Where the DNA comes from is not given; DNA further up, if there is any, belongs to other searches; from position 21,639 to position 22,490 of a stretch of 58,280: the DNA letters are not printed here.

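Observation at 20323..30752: Candidate undescribed system: bactofilin / CvnD-type GTPase / two Roadblock proteins / vWA membrane protein / ParA ATPase / sensor-LCP enzyme in one co-oriented neighbourhood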

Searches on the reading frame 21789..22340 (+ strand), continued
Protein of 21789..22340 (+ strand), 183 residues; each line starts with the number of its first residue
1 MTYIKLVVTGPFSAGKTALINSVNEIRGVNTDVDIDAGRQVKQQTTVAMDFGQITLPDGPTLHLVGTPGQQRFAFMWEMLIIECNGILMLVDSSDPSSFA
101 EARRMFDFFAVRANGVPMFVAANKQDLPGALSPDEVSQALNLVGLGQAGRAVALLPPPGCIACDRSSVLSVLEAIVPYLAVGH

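Call 24: find_encoding_contigs(protein=P0006, flank=10000, max_places=1)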
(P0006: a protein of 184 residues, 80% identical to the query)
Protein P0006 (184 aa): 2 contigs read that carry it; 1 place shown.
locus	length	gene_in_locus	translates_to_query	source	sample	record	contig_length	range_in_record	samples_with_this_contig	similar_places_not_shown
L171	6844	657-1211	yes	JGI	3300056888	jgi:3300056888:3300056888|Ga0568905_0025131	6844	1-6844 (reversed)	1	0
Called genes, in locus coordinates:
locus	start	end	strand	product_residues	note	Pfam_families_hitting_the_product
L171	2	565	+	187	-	PF18930:DUF5679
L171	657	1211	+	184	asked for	PF00009:GTP_EFTU (weak), PF00025:Arf, PF00071:Ras, PF01926:MMR_HSR1 (weak), PF08477:Roc (faint), PF03029:ATP_bind_1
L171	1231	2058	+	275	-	PF03259:Robl_LC7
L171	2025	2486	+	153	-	PF03259:Robl_LC7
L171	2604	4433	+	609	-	PF00092:VWA (weak), PF13519:VWA_2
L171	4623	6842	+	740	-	?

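Call 25: find_encoding_contigs(protein=P0019, flank=10000, max_places=1)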
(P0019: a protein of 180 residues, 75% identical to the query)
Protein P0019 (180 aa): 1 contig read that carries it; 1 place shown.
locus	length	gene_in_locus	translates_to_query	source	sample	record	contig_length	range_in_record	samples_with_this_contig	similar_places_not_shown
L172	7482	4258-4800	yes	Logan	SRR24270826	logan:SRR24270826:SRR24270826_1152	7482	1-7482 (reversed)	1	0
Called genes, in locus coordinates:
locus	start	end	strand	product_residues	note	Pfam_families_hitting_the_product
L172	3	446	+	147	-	?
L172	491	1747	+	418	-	PF22847:Glyco_hydro_43_rel (faint)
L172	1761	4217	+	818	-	PF03176:MMPL (weak)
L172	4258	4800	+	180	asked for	PF00009:GTP_EFTU (weak), PF00025:Arf, PF00071:Ras (weak), PF01926:MMR_HSR1 (weak), PF03029:ATP_bind_1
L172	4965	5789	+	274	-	PF03259:Robl_LC7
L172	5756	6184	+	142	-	PF03259:Robl_LC7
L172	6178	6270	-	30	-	-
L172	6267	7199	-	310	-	PF13495:Phage_int_SAM_4, PF00589:Phage_integrase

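Call 26: find_encoding_contigs(protein=P0022, flank=10000, max_places=1)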
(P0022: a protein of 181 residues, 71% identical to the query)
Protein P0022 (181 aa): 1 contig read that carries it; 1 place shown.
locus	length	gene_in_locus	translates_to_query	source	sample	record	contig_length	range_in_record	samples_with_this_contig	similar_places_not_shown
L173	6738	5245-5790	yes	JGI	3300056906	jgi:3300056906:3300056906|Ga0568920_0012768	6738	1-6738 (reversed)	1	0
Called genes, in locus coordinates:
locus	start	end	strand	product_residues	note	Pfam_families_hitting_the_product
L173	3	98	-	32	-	?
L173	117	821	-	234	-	PF00072:Response_reg, PF00486:Trans_reg_C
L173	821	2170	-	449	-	PF01590:GAF, PF13185:GAF_2, PF13492:GAF_3, PF00512:HisKA, PF02518:HATPase_c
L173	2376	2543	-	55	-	-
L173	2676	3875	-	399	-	PF13565:HTH_32 (weak), PF00665:rve (weak)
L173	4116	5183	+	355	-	PF04519:Bactofilin, PF18930:DUF5679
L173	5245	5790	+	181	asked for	PF00009:GTP_EFTU, PF00025:Arf, PF00071:Ras, PF01926:MMR_HSR1 (weak), PF08477:Roc (faint), PF03029:ATP_bind_1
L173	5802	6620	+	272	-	PF03259:Robl_LC7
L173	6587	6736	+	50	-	?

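Call 30: search_solved_structures(query=window:21789-22340:+, max_evalue=0.001, show_alignments=2)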
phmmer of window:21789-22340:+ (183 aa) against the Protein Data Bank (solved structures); distinct sequences matched with E-value up to 0.001: 90 (the best 60 are shown).
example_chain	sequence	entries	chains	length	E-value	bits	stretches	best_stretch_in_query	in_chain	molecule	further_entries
1zd9_A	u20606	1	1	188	6.8e-10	42.3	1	27-145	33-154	ADP-ribosylation factor-like 10B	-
4ile_A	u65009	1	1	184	7e-10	42.3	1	27-145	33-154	ADP-ribosylation factor-like protein 8A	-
2h18_A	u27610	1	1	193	8.2e-10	42.1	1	27-145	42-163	ADP-ribosylation factor-like protein 8A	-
8oul_A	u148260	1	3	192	2.4e-09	40.6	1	68-145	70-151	Arf GTPase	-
2al7_A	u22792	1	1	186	5.8e-09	39.3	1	27-145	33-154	ADP-ribosylation factor-like 10C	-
2qtv_B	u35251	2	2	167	9e-09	38.7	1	74-148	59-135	Small COPII coat GTPase SAR1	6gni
6x90_A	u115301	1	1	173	9.4e-09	38.6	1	74-150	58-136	Small COPII coat GTPase SAR1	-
8ouk_A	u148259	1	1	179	9.6e-09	38.6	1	75-145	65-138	Arf GTPase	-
1m2o_B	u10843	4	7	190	1.1e-08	38.3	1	74-148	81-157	GTP-binding protein SAR1 | SAR1P | Small COPII coat GTPase SAR1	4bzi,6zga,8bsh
6zga_G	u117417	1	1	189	1.2e-08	38.3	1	74-148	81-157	Small COPII coat GTPase SAR1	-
4v0k_A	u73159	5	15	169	1.2e-08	38.2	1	55-145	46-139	ARF-LIKE SMALL GTPASE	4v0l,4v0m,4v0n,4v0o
5de3_A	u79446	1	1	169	1.8e-08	37.7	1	57-145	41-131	ADP-ribosylation factor-like protein 3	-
5di3_A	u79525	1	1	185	2.1e-08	37.5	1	57-145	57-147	ADP-ribosylation factor-like protein 3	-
4v0m_E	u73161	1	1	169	2.3e-08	37.3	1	55-145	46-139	ARF-LIKE SMALL GTPASE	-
8jc5_A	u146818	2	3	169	4.7e-08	36.3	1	27-145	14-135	ADP-ribosylation factor-like protein 8B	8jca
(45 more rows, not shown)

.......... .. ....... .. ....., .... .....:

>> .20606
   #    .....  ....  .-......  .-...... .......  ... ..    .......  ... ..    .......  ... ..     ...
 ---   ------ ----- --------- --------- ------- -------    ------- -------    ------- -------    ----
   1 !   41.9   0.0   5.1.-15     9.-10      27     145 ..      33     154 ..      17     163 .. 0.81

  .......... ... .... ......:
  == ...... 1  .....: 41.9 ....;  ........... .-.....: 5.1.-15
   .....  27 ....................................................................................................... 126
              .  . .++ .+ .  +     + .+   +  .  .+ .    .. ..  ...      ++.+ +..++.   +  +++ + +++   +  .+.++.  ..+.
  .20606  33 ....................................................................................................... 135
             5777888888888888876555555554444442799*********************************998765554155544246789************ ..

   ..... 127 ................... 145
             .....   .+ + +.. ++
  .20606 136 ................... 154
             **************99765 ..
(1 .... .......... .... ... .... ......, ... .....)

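Call 47: search_protein_families(library=pfam, proteins=[L005:7494-9995:+, L003:7510-9996:+, L001:7551-10004:+, L172:1761-4217:+, L005:6224-7489:+, L001:6227-7546:+, L003:3053-6217:+], max_evalue=1)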
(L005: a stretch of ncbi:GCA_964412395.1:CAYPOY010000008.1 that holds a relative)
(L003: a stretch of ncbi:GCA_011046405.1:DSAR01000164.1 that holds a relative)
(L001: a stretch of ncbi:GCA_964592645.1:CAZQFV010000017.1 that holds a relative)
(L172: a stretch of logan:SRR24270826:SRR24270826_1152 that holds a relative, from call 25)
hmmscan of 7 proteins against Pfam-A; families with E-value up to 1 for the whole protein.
L005:7494-9995:+ (833 aa): 1 family
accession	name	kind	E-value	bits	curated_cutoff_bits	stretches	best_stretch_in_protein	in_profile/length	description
PF10233.14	Cg6151-P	-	0.1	13.3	29.2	1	274-351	2-80/113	Uncharacterized conserved protein CG6151-P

L003:7510-9996:+ (828 aa): 0 families

L001:7551-10004:+ (817 aa): 2 families
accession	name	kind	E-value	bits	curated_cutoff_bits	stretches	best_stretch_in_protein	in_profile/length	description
PF17873.7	Rep_1B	-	0.073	13.4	25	1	156-180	13-36/53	Replicase polyprotein 1ab regulatory domain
PF04513.17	Baculo_PEP_C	-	0.66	10.5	38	1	400-474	51-119/140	Baculovirus polyhedron envelope protein, PEP, C terminus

L172:1761-4217:+ (818 aa): 2 families
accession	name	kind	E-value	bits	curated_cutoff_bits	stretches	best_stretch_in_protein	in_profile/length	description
PF03176.21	MMPL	-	4.1e-06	26.4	20.5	2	104-198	107-203/333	MMPL family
PF05531.17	NPV_P10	-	0.52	11.3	29.8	0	528-556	32-60/75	Nucleopolyhedrovirus P10 protein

L005:6224-7489:+ (421 aa): 0 families

L001:6227-7546:+ (439 aa): 4 families
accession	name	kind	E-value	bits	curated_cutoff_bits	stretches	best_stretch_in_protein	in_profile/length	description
PF25550.1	DUF7928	-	0.0038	17.2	27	0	304-316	119-131/160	Domain of unknown function (DUF7928)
PF18115.7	Tudor_3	-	0.0098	16.2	25.8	0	391-418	11-39/52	DNA repair protein Crb2 Tudor domain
PF07676.18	PD40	-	0.07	13.6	20.9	0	75-91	13-30/38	WD40-like Beta Propeller Repeat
PF17342.7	DUF5372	-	0.076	13.5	25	0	58-81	31-54/78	Family of unknown function (DUF5372)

L003:3053-6217:+ (1054 aa): 6 families
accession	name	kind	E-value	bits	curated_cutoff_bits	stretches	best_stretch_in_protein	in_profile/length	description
PF04519.19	Bactofilin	-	2.7e-17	63.2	27.9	1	46-141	1-97/98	Polymer-forming cytoskeletal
PF18930.5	DUF5679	-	9.9e-08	32.4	27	1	999-1033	1-35/40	Domain of unknown function (DUF5679)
PF13851.11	GAS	-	2.8e-05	24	32.3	2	368-470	30-132/200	Growth-arrest specific micro-tubule binding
PF10473.14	CENP-F_leu_zip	-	0.0057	17.2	34.5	1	589-709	16-133/140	Leucine-rich repeats of kinetochore protein Cenp-F/LEK1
PF14197.11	Cep57_CLD_2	-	0.0089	16.5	27.1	1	340-391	14-61/67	Centrosome localisation domain of PPC89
PF00680.25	RdRP_1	-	0.055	12.7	23.9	1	173-248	126-201/450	Viral RNA-dependent RNA polymerase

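Call 49: search_protein_families(library=ncbifam, proteins=[window:21789-22340:+], max_evalue=0.01)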
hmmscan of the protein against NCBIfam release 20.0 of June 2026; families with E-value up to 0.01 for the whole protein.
window:21789-22340:+ (183 aa): 3 families
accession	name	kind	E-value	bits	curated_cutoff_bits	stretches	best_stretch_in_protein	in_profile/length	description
TIGR00231.1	small_GTP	domain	2e-12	47.2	42.5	1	1-142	1-139/164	GTP-binding protein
TIGR01393.1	lepA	equivalog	8.2e-06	24.4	533.9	1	32-148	44-155/595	translation elongation factor 4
NF009379.0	PRK12740.1-3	equivalog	0.0078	14.8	513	1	7-129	12-139/674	elongation factor G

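Call 51: search_solved_structures(query=A2, max_evalue=1)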
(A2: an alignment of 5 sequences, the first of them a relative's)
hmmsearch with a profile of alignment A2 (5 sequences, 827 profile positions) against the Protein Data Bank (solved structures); distinct sequences matched with E-value up to 1: 22.
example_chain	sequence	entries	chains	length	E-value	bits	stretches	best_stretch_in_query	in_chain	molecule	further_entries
9syt_A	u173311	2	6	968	0.00076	20.9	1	637-763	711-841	Siderophore exporter MmpL4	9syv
9syj_A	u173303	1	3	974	0.00078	20.8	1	637-763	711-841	Siderophore exporter MmpL4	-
9b43_A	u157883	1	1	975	0.00078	20.8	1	638-764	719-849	MmpL4 protein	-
9u4t_A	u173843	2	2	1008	0.00082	20.7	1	638-764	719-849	MmpL4 protein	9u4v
9rfu_D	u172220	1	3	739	0.0013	20.1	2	638-764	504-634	Siderophore exporter MmpL5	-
6e6a_B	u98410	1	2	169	0.0038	18.5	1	445-576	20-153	Inclusion membrane protein A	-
6e7e_A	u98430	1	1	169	0.012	16.9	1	445-576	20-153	Inclusion membrane protein A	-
9rgb_D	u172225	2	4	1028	0.027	15.7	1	85-170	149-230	Siderophore exporter MmpL5,Green fluorescent protein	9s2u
8a3k_UNK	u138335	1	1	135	0.066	14.4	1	460-594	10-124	sc-apCC-4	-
8zkp_A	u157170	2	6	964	0.078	14.2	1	85-170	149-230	Siderophore exporter MmpL5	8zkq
9u51_A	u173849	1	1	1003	0.13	13.5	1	85-170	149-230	Siderophore exporter MmpL5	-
9gi0_B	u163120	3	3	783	0.24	12.6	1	638-763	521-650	Siderophore exporter MmpL4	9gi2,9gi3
5cws_C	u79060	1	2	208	0.39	11.9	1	542-620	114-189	Nucleoporin NSP1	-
2zqm_A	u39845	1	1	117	0.4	11.9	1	480-589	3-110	Prefoldin beta subunit 1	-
2ch7_A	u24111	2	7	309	0.46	11.6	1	381-546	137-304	METHYL-ACCEPTING CHEMOTAXIS PROTEIN | Methyl-accepting chemotaxis protein 2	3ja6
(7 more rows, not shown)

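Call 64: search_solved_structures(query=A1, max_evalue=0.01)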
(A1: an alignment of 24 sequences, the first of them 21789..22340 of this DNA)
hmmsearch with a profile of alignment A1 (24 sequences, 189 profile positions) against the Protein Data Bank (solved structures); distinct sequences matched with E-value up to 0.01: 574 (the best 60 are shown).
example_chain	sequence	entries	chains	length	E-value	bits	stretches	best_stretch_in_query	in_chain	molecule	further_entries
4ile_A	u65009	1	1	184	2.1e-12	50.3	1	46-147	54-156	ADP-ribosylation factor-like protein 8A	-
1zd9_A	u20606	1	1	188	2.3e-12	50.2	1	46-147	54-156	ADP-ribosylation factor-like 10B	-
2h18_A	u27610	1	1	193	2.5e-12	50.1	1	46-146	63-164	ADP-ribosylation factor-like protein 8A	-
1ksg_A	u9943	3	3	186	3.4e-12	49.7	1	54-145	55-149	arf-like protein 2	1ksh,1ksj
8oun_A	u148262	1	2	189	5.1e-12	49.1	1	55-155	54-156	GTP-binding protein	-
1moz_A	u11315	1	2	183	7.5e-12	48.5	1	44-148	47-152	ADP-ribosylation factor-like protein 1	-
5di3_A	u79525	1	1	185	8.6e-12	48.3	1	57-146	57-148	ADP-ribosylation factor-like protein 3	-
5de3_A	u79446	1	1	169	8.7e-12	48.3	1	57-146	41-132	ADP-ribosylation factor-like protein 3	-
9m1i_G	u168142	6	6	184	1.2e-11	47.9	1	54-145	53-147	ADP-ribosylation factor-like protein 2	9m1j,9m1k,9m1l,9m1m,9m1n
3doe_A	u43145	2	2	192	1.3e-11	47.7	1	54-145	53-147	ADP-ribosylation factor-like protein 2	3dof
8oul_A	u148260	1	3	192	1.5e-11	47.5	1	66-149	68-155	Arf GTPase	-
2al7_A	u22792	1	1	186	2.3e-11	47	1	46-147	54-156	ADP-ribosylation factor-like 10C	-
3lrp_A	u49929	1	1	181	5.5e-11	45.7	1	60-146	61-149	ADP-ribosylation factor 1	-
4v0k_A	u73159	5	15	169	6e-11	45.6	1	60-146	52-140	ARF-LIKE SMALL GTPASE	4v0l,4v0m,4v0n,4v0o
4gok_B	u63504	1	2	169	6.1e-11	45.6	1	54-145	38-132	ADP-ribosylation factor-like protein 2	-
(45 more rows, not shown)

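Call 78: search_protein_families(library=padloc, proteins=[window:21789-22340:+], max_evalue=0.001)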
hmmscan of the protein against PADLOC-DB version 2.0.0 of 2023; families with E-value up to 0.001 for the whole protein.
window:21789-22340:+ (183 aa): 0 families

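Call 90: predict_structure(alignment_id=A1)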
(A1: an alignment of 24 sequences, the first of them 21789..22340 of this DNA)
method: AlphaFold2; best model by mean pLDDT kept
length: 183 residues; sequences in the alignment: 24
mean_pLDDT: 81.8   pTM: 0.81
mean pLDDT of the five models: 81.8, 79.3, 77.3, 77.1, 56.2
residues with pLDDT >= 90: 74; 70-90: 83; 50-70: 10; < 50: 16
segments of 3 or more residues with pLDDT < 50: 32-46
pLDDT, mean of each block of 10 residues (from residue 1): 85 84 77 38 50 85 84 78 91 90 90 89 92 93 88 88 90 89 50
secondary structure, 60 per line:
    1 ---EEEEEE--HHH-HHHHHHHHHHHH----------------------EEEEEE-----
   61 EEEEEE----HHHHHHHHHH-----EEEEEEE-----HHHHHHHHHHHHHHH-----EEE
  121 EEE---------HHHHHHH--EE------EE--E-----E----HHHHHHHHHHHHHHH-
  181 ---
elements in order: E4-9 H16-27 E50-55 E61-66 H71-80 E86-92 H98-112 E118-123 H133-139 H165-179

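Call 92: fold_search(model_id=the predicted structure, library=pdb)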
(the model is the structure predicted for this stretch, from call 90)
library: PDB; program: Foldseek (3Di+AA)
matches with E <= 10: 1967; with E <= 0.001: 1718
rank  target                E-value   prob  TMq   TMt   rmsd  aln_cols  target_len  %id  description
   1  5di3_B                5.4e-10  1.00  0.69  0.63   4.4       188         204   24  Crystal structure of Arl13B in complex with Arl3 of Chlamydomonas reinhardtii (released 2015-11-18)
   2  4v0k_B                3.6e-09  1.00  0.64  0.71   4.8       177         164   20  Crystal structure of the CrARL6DN in the GDP bound form (released 2014-11-19)
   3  1ksh_A                4.7e-09  1.00  0.71  0.78   3.8       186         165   24  Complex of Arl2 and PDE delta, Crystal Form 2 (native) (released 2002-05-08)
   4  2h57_B                5.0e-09  1.00  0.70  0.76   4.9       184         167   20  Crystal structure of human ADP-ribosylation factor-like 6 (released 2006-07-25)
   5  3doe_A                6.9e-09  1.00  0.71  0.69   3.8       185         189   24  Complex of ARL2 and BART, Crystal Form 1 (released 2009-03-03)
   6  8oul_B                6.9e-09  1.00  0.58  0.58   5.8       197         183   25  Arf GTPase from the asgard Hodarchaea : HodArfR1 bound to GDP (released 2024-05-01)
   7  1zd9                  7.8e-09  1.00  0.68  0.74   5.2       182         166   20  Structure of human ADP-ribosylation factor-like 10B (released 2005-05-17)
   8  4m9q_B                7.8e-09  1.00  0.66  0.62   4.6       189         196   22  Crystal structure of C-terminally truncated Arl13B from Chlamydomonas rheinhardtii bound to GppNHp (released 2013-11-06)
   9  4k81_B                8.3e-09  1.00  0.67  0.72   4.2       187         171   19  Crystal structure of the Grb14 RA and PH domains in complex with GTP-loaded H-Ras (released 2013-09-04)
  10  4m1y_A                8.3e-09  1.00  0.65  0.72   4.2       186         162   19  Crystal Structure of small molecule vinylsulfonamide 15 covalently bound to K-Ras G12C (released 2013-11-27)
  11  7a47_A                8.9e-09  1.00  0.66  0.71   5.1       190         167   19  KRASG12C GDP form in complex with Cpd4 (released 2021-10-13)
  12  4m9q_A                9.4e-09  1.00  0.65  0.62   4.3       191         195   22  Crystal structure of C-terminally truncated Arl13B from Chlamydomonas rheinhardtii bound to GppNHp (released 2013-11-06)
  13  1mr3                  9.4e-09  1.00  0.62  0.63   5.1       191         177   19  Saccharomyces cerevisiae ADP-ribosylation Factor 2 (ScArf2) complexed with GDP-3'P at 1.6A resolution (released 2002-11-20)
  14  8oum_C                1.1e-08  1.00  0.67  0.72   4.9       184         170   22  Arf GTPase from the asgard Gerdarchaea : GerdArfR1 bound to GTP (released 2024-05-01)
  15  1r8q_A                1.1e-08  1.00  0.61  0.62   5.9       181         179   19  FULL-LENGTH ARF1-GDP-MG IN COMPLEX WITH BREFELDIN A AND A SEC7 DOMAIN (released 2004-01-20)
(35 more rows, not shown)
